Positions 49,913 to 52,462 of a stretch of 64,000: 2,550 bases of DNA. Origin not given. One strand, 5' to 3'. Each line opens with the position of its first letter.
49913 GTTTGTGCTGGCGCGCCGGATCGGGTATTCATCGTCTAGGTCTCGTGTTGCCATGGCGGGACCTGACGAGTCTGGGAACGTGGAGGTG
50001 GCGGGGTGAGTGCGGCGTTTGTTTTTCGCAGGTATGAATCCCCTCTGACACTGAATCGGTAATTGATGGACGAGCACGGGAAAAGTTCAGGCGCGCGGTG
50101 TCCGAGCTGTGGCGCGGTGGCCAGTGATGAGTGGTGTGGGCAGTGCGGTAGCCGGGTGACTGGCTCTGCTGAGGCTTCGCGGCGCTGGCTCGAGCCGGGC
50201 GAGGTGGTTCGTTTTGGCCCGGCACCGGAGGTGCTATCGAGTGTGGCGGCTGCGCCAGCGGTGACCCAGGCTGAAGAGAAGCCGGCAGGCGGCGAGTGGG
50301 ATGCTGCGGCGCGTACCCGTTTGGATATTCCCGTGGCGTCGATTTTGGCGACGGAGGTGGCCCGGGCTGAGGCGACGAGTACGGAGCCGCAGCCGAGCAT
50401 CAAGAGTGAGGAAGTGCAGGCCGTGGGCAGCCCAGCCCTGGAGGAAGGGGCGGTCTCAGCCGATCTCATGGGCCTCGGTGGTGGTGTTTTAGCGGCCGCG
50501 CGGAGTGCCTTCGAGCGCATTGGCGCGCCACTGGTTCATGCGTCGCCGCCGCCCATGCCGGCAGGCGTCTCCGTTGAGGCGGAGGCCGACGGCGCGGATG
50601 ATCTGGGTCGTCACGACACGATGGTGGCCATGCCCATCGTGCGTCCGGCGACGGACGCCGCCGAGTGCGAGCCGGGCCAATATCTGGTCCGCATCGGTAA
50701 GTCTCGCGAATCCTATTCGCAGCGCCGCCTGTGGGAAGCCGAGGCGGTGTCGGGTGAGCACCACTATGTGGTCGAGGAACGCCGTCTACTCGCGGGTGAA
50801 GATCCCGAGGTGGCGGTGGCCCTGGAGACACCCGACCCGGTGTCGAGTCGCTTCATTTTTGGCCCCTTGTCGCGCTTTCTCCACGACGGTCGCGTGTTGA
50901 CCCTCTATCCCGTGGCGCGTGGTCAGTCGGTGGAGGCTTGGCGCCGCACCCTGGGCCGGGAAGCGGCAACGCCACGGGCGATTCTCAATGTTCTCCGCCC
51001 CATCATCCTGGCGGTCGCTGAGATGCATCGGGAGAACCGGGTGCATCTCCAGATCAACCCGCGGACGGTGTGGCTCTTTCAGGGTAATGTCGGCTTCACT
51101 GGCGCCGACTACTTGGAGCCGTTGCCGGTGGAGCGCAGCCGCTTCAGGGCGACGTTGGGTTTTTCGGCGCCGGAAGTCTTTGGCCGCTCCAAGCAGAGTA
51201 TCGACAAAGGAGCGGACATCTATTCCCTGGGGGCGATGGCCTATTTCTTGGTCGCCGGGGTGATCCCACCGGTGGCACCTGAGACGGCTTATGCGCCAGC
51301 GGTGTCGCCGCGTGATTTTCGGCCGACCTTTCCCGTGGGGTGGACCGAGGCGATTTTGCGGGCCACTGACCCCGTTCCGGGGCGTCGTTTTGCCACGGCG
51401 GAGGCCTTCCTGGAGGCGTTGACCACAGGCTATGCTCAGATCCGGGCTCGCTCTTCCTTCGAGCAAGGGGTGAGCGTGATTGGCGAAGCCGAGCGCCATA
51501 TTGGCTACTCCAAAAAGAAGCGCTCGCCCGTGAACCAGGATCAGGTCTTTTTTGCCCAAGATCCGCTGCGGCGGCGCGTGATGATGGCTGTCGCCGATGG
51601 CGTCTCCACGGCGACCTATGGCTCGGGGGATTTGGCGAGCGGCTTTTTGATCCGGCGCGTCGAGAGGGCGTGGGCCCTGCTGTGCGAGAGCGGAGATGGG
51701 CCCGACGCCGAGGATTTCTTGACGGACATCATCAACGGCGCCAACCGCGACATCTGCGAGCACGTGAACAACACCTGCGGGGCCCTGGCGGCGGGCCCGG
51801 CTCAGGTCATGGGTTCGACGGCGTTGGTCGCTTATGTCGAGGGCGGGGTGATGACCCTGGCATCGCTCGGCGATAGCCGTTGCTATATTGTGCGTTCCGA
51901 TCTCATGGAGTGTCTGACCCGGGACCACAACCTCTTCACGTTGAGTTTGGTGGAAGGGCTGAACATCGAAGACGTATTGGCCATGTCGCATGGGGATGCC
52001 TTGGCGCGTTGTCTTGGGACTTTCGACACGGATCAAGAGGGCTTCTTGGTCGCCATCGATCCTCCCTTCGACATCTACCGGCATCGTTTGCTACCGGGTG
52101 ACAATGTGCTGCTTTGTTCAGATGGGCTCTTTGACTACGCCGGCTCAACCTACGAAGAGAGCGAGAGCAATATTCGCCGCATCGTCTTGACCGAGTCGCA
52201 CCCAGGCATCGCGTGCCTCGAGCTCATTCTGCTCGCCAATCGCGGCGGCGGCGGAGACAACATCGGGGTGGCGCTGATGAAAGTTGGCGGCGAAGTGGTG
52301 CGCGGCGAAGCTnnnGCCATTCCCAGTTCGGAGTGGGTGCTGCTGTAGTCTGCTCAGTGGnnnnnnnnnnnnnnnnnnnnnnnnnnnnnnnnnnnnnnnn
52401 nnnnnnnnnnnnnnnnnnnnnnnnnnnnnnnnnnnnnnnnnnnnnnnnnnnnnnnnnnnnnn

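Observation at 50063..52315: Zinc-ribbon + catalytically dead kinase domain fused to an apparently active PP2C phosphatase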

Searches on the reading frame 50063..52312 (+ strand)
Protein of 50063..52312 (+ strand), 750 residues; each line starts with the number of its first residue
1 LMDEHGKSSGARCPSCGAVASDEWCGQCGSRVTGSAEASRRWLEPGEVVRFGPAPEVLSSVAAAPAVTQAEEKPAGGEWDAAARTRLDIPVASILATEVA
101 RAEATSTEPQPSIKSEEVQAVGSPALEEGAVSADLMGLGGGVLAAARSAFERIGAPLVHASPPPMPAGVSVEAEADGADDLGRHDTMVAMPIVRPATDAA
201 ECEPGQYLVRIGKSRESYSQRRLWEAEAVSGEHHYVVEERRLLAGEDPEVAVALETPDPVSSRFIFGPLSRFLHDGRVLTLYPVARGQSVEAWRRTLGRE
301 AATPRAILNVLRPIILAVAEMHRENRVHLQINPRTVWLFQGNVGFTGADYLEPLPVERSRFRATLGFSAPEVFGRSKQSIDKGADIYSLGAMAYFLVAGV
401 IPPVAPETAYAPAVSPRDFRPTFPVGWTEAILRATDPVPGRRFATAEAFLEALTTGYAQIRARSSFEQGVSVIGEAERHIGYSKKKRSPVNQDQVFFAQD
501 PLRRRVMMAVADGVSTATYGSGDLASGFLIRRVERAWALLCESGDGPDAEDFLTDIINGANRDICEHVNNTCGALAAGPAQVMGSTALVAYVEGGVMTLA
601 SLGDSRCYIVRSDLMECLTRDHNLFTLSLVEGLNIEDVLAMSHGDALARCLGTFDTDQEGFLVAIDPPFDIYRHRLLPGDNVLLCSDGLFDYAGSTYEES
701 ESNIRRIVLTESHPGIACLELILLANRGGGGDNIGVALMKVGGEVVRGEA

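Call 3: search_protein_families(library=pfam, proteins=[window:50063-52312:+], max_evalue=1)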
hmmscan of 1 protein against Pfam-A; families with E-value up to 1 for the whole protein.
window:50063-52312:+ (750 aa): 5 families
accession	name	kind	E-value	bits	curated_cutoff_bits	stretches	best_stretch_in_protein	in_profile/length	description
PF13672.11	PP2C_2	-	1.7e-10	41.3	24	1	480-709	1-193/209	Protein phosphatase 2C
PF00481.26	PP2C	-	6.1e-07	29.8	20.3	1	583-732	100-253/255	Protein phosphatase 2C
PF00069.31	Pkinase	-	9.2e-06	25.7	31.7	1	298-402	91-196/263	Protein kinase domain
PF07228.17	SpoIIE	-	0.00062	20.2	25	1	656-699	98-138/192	Stage II sporulation protein E (SpoIIE)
PF13248.11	Zn_ribbon_3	-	0.039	13.9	27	1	11-31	3-25/26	zinc-ribbon domain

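Call 4: search_protein_families(library=ncbifam, proteins=[window:50063-52312:+], max_evalue=1)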
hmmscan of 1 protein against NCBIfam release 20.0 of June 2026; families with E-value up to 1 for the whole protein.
window:50063-52312:+ (750 aa): 7 families
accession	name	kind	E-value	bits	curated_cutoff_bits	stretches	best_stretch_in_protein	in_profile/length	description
NF033484.1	Stp1_PP2C_phos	equivalog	2e-29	102.7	230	1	489-739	9-231/232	Stp1/IreP family PP2C-type Ser/Thr phosphatase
NF047741.1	antiphage_MADS6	equivalog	5.7e-09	35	460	1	287-464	279-468/612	methylation-associated defense system protein kinase MAD6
NF038150.1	lanthi_synth_IV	equivalog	7.6e-09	34.4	650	1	289-455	279-455/851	class IV lanthionine synthetase LanL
NF011149.0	PRK14559.1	equivalog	1.1e-08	34.3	374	1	519-741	423-631/642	serine/threonine phosphatase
NF033442.0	BREX_PglW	equivalog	1.2e-06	26.6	990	1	364-462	391-492/1391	BREX system serine/threonine kinase PglW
NF033483.0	PknB_PASTA_kin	equivalog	1.4e-05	24.4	450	1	304-460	106-272/563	Stk1 family PASTA domain-containing Ser/Thr kinase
NF040671.1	PLuB_AAA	exception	0.00015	19.3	999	1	228-455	31-245/1256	PLuB system helicase-like protein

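Call 9: find_homologous_proteins(query=window:50066-52312:+)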
Query window:50066-52312:+ (749 aa): 34 proteins with E <= 0.001 among 8000 candidates.
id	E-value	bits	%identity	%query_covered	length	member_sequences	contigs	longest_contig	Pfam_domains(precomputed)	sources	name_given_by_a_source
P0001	0.0e+0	1543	100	92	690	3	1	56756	PF13672.12,PF00069.32,PF00481.27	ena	-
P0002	2.9e-235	801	54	100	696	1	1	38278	PF13672.12,PF00069.32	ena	-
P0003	8.1e-220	750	62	72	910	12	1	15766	PF13672.12,PF00069.32,PF02095.22,PF00481.27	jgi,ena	-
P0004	2.4e-217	742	59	74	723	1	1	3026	PF13672.12,PF00069.32,PF00481.27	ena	-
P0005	1.7e-216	739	62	71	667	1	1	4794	PF13672.12,PF00069.32,PF00481.27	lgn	-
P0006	1.4e-186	640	46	97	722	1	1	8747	PF13672.12,PF00481.27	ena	-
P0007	1.3e-173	598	52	70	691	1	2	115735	PF13672.12,PF00069.32,PF00481.27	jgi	jgi:serine/threonine protein phosphatase PrpC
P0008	4.8e-173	596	49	79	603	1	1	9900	PF13672.12,PF00069.32,PF00481.27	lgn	-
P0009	3.9e-85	305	38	57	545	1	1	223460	PF00069.32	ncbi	-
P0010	1.6e-9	55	37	12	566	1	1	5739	PF07714.24,PF00069.32,PF03109.23,PF01636.30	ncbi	ncbi:MAG TPA: serine/threonine-protein kinase [Gemmatimonadales bacterium]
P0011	8.7e-7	46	32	24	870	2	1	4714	PF07714.24,PF00069.32,PF26549.1,PF03109.23,PF26550.2,PF07676.19,PF01636.30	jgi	jgi:serine/threonine-protein kinase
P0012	9.2e-7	46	32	22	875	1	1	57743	PF07714.24,PF00069.32,PF25174.2,PF26549.1,PF23381.2,PF26550.2,PF00400.39,PF07676.19,PF01636.30,PF23414.2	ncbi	-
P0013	1.1e-6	46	32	24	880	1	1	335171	PF14559.13,PF07714.24,PF13431.13,PF00069.32,PF13371.13,PF00515.35,PF03109.23,PF13428.13,PF07719.24,PF01636.30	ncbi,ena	-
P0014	1.7e-6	45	31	22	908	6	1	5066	PF07714.24,PF00069.32,PF00515.35,PF03109.23,PF07719.24,PF01636.30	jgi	-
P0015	2.6e-6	44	31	21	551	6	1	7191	PF13672.12,PF13240.12,PF12773.14,PF00481.27,PF07228.18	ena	-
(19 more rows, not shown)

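Call 11: find_encoding_contigs(protein=P0001, flank=10000, max_places=3)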
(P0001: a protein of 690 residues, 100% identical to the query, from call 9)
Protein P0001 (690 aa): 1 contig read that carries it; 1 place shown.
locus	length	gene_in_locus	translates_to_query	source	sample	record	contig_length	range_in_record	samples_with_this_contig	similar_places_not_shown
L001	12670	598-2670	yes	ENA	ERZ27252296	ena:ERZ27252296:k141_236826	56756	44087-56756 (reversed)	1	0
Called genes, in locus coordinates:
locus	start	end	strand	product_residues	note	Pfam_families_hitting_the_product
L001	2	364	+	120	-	?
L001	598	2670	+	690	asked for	PF00069:Pkinase (weak), PF13672:PP2C_2, PF00481:PP2C (weak)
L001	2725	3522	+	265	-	PF00702:Hydrolase, PF12710:HAD, PF13419:HAD_2, PF13242:Hydrolase_like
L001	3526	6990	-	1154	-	PF13428:TPR_14 (faint), PF14559:TPR_19 (faint)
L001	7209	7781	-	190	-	-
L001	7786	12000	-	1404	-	PF02412:TSP_3 (faint)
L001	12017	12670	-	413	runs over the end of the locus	PF07396:Porin_O_P (weak)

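Call 12: find_encoding_contigs(protein=P0002, flank=10000, max_places=3)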
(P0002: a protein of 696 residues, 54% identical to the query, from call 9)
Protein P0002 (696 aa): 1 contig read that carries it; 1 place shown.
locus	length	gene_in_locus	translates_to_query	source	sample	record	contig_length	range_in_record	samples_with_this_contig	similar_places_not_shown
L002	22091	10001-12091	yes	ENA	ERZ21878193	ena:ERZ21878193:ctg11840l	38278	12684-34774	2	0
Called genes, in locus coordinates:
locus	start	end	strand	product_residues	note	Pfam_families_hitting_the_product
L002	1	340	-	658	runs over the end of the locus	-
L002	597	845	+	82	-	-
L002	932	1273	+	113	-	-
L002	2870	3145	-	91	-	-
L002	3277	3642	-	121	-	-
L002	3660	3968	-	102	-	-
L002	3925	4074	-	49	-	-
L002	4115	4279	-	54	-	PF00986:DNA_gyraseB_C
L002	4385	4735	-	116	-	-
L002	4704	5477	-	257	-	PF01751:Toprim, PF21249:GyrB_hook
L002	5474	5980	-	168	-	PF00204:DNA_gyraseB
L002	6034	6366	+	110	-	-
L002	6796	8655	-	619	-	-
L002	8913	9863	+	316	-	-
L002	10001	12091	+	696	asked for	PF00069:Pkinase, PF13672:PP2C_2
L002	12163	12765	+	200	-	-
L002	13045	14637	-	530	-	-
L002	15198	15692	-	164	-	PF01467:CTP_transf_like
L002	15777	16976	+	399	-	PF00069:Pkinase, PF07714:PK_Tyr_Ser-Thr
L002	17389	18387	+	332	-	PF00106:adh_short, PF08659:KR, PF13561:adh_short_C2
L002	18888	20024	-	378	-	PF14706:Tnp_DNA_bind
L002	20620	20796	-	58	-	-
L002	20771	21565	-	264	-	PF01548:DEDD_Tnp_IS110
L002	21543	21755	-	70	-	-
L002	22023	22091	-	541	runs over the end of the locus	PF01833:TIG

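Call 13: find_encoding_contigs(protein=P0007, flank=10000, max_places=3)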
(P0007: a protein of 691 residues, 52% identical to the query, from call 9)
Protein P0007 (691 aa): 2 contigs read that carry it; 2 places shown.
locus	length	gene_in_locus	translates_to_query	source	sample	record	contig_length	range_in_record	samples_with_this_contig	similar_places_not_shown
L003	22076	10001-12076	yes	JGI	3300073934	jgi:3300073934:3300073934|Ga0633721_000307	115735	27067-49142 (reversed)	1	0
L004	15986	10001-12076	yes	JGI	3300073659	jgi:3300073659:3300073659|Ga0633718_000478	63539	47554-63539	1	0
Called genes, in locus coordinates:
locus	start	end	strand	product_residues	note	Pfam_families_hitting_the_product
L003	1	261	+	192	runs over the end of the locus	-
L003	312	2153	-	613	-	PF00009:GTP_EFTU, PF03144:GTP_EFTU_D2 (weak), PF00679:EFG_C, PF06421:LepA_C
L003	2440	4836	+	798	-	-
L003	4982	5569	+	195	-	PF09764:Nt_Gln_amidase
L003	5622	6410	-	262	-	PF13483:Lactamase_B_3, PF12706:Lactamase_B_2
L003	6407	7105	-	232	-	-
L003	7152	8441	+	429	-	PF01189:Methyltr_RsmB-F, PF13847:Methyltransf_31 (weak)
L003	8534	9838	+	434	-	-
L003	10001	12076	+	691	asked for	PF00069:Pkinase, PF13672:PP2C_2, PF00481:PP2C (weak)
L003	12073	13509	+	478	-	PF03349:Toluene_X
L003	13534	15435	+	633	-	-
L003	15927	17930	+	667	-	PF13289:SIR2_2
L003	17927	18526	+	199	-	PF00583:Acetyltransf_1 (weak)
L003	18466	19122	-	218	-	PF14064:HmuY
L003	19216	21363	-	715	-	PF07715:Plug, PF00593:TonB_dep_Rec_b-barrel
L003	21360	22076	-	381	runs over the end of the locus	PF05171:HemS, PF06228:ChuX_HutX, PF05171:HemS, PF06228:ChuX_HutX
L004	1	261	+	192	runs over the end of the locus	-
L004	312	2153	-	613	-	PF00009:GTP_EFTU, PF03144:GTP_EFTU_D2 (weak), PF00679:EFG_C, PF06421:LepA_C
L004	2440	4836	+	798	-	-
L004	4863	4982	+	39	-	-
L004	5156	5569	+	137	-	PF09764:Nt_Gln_amidase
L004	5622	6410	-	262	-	PF13483:Lactamase_B_3, PF12706:Lactamase_B_2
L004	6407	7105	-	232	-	-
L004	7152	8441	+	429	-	PF01189:Methyltr_RsmB-F, PF13847:Methyltransf_31 (weak)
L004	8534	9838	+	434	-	-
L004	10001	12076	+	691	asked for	PF00069:Pkinase, PF13672:PP2C_2, PF00481:PP2C (weak)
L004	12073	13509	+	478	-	PF03349:Toluene_X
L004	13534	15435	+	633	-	-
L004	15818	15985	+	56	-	?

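Call 14: find_related_loci(query=A1, collection=genome_contigs, flank=8000)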
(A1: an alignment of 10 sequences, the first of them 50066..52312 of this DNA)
Query A1 (749 aa) in genome_contigs; peptide patterns used: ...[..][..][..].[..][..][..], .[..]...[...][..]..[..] (x = any residue, [..] = any of these).
71 stretches matched a pattern; 5 encode a relative of the query (tblastn E <= 1e-3); 5 distinct loci.
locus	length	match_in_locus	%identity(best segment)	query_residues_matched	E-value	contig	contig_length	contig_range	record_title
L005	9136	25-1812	59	153-743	0e+0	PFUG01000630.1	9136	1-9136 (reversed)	MAG: Deltaproteobacteria bacterium CG_4_9_14_3_um_filter_63_12 CG_4_9_14_3_um_filter_150_scaffold_8687_c, whole genome s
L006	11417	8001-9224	46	344-742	4e-102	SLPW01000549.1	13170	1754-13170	MAG: Myxococcales bacterium isolate CSSed165cm_511 CSSed16-5cm-15527, whole genome shotgun sequence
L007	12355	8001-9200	45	344-739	1e-94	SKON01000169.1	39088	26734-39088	MAG: Myxococcales bacterium isolate CSSed162cmA_33 CSSed16-2cmA-1062, whole genome shotgun sequence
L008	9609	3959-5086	41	356-726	3e-76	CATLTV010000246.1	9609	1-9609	MAG: uncultured proteobacterium isolate SRR3960576_bin.3_MetaWRAP_v1.3_MAG genome assembly, contig: ERZ505213.2176, whol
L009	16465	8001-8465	25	308-452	1e-7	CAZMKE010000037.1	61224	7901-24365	MAG TPA_asm: uncultured Verrucomicrobiota bacterium isolate SRP262948_co1_106 genome assembly, contig: NODE_488_length_6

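Call 36: find_homologous_proteins(query=A4, max_evalue=1e-20)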
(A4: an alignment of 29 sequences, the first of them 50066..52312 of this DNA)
Query A4 (29 sequences) (749 aa, profile of the alignment): 11 proteins with E <= 1e-20 among 8000 candidates.
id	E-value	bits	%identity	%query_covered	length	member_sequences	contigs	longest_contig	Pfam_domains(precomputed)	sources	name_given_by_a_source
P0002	6.2e-235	800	54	100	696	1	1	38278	PF13672.12,PF00069.32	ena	-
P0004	1.2e-229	782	59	74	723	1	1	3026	PF13672.12,PF00069.32,PF00481.27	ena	-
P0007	3.1e-228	777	52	70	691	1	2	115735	PF13672.12,PF00069.32,PF00481.27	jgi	jgi:serine/threonine protein phosphatase PrpC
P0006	1.3e-226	772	46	97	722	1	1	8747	PF13672.12,PF00481.27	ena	-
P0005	1.5e-225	769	62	71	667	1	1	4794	PF13672.12,PF00069.32,PF00481.27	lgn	-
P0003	5.8e-225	767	62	72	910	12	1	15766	PF13672.12,PF00069.32,PF02095.22,PF00481.27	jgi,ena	-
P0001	8.0e-221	753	100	92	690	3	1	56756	PF13672.12,PF00069.32,PF00481.27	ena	-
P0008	1.5e-217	742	49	79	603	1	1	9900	PF13672.12,PF00069.32,PF00481.27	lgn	-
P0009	1.2e-120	422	38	57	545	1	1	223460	PF00069.32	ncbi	-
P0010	1.2e-27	115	37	12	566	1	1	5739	PF07714.24,PF00069.32,PF03109.23,PF01636.30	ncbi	ncbi:MAG TPA: serine/threonine-protein kinase [Gemmatimonadales bacterium]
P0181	4.6e-22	97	24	25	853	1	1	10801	PF06293.21,PF07714.24,PF00069.32,PF03109.23,PF14531.13,PF01636.30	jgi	jgi:serine/threonine-protein kinase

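Call 43: predict_structure(alignment_id=A4)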
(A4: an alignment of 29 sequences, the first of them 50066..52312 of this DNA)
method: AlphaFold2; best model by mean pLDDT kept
length: 749 residues; sequences in the alignment: 29
mean_pLDDT: 80.0   pTM: 0.78
mean pLDDT of the five models: 80.0, 79.6, 78.8, 78.0, 77.5
residues with pLDDT >= 90: 440; 70-90: 120; 50-70: 48; < 50: 141
segments of 3 or more residues with pLDDT < 50: 1-7, 34-38, 55-140, 151-186, 196-198, 746-749
pLDDT, mean of each block of 10 residues (from residue 1): 48 74 75 56 92 48 35 33 31 38 36 34 32 36 52 37 34 38 48 52 81 89 92 92 88 86 92 91 93 93 97 98 97 94 93 89 94 90 98 97 92 94 94 96 98 96 92 97 94 97 96 86 97 96 90 98 96 88 96 96 96 92 86 73 68 93 95 96 96 93 97 98 96 98 60
secondary structure, 60 per line:
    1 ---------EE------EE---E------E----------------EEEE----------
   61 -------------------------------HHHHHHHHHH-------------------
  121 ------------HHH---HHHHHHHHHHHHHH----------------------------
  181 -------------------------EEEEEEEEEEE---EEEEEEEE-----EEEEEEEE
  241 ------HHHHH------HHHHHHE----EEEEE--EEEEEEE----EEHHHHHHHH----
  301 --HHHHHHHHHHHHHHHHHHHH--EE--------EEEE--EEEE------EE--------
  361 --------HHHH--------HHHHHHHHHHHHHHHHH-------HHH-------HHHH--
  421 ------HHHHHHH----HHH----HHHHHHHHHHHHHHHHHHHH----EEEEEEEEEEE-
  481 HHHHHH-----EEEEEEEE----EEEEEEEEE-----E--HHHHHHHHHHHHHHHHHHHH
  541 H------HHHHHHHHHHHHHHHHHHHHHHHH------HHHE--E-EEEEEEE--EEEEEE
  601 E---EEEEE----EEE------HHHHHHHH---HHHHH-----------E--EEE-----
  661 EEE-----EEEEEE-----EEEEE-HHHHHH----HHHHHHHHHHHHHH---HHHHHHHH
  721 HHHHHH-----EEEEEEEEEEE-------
elements in order (helices of 4 or more, strands of 3 or more residues): E47-50 H92-101 H139-152 E206-216 E220-227 E233-240 H247-251 H258-263 E269-273 E276-282 H289-296 H303-322 E335-338 E341-344 H369-372 H381-397 H415-418 H427-433 H445-464 E469-479 H481-486 E492-499 E504-512 H521-541 H548-571 E586-592 E595-601 E605-609 E614-616 H623-630 H634-638 E653-655 E661-663 E669-674 E680-684 H686-691 H696-709 H713-726 E732-742
